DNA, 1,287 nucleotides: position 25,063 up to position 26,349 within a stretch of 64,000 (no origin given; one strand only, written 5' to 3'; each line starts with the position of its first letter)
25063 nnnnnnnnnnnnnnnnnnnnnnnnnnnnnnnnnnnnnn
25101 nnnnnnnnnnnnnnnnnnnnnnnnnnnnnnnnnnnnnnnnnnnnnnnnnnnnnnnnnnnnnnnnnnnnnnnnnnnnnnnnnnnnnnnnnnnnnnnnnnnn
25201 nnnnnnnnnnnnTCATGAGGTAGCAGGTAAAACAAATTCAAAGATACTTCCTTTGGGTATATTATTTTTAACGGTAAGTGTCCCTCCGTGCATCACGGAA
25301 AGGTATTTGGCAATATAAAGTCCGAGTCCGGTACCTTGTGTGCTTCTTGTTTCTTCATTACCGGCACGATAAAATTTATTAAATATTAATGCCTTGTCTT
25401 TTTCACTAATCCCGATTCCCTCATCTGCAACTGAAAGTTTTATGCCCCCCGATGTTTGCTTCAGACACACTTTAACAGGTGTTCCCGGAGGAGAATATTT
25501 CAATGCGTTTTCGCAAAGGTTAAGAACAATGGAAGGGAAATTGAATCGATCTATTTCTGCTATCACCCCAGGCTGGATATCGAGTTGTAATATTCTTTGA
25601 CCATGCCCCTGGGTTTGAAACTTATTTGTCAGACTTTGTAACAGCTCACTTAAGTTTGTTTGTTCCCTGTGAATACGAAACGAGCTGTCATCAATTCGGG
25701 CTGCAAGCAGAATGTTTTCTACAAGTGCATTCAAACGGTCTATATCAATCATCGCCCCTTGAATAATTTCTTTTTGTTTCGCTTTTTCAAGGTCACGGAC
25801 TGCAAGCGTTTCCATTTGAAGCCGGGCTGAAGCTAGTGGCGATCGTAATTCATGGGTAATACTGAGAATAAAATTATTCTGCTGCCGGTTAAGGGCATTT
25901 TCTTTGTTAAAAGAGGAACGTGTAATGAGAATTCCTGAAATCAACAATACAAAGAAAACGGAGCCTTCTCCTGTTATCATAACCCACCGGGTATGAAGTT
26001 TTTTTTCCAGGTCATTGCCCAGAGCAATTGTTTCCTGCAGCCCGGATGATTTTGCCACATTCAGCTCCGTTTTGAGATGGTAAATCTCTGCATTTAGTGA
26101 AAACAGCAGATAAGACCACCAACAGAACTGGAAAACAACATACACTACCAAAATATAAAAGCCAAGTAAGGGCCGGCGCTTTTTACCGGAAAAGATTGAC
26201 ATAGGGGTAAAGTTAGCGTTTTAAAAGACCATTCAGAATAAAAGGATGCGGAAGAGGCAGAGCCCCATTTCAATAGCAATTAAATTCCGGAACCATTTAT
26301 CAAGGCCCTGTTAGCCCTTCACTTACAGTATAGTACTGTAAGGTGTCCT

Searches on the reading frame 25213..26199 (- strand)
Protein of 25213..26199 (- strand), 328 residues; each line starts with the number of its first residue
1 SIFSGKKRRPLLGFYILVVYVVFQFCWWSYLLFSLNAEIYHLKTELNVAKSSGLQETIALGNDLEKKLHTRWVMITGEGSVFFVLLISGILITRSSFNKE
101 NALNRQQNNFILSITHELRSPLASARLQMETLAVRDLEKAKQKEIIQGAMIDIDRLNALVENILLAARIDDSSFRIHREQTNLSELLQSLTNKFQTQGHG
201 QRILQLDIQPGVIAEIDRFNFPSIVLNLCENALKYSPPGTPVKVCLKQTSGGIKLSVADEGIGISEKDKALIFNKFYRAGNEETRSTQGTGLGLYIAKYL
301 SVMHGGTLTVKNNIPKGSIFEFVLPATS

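Call 36: search_protein_families(library=pfam, proteins=[window:25213-26199:-], max_evalue=0.001)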
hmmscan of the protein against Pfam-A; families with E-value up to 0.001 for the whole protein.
window:25213-26199:- (328 aa): 3 families
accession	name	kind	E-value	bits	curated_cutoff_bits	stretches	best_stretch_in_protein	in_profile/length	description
PF02518.31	HATPase_c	-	5.8e-25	88.3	26.4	1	223-327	8-110/111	Histidine kinase-, DNA gyrase B-, and HSP90-like ATPase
PF00512.31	HisKA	-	1.3e-10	41.6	26.9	1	107-171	2-65/66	His Kinase A (phospho-acceptor) domain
PF13581.12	HATPase_c_2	-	0.00078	19.9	27.4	0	228-300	39-108/127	Histidine kinase-like ATPase domain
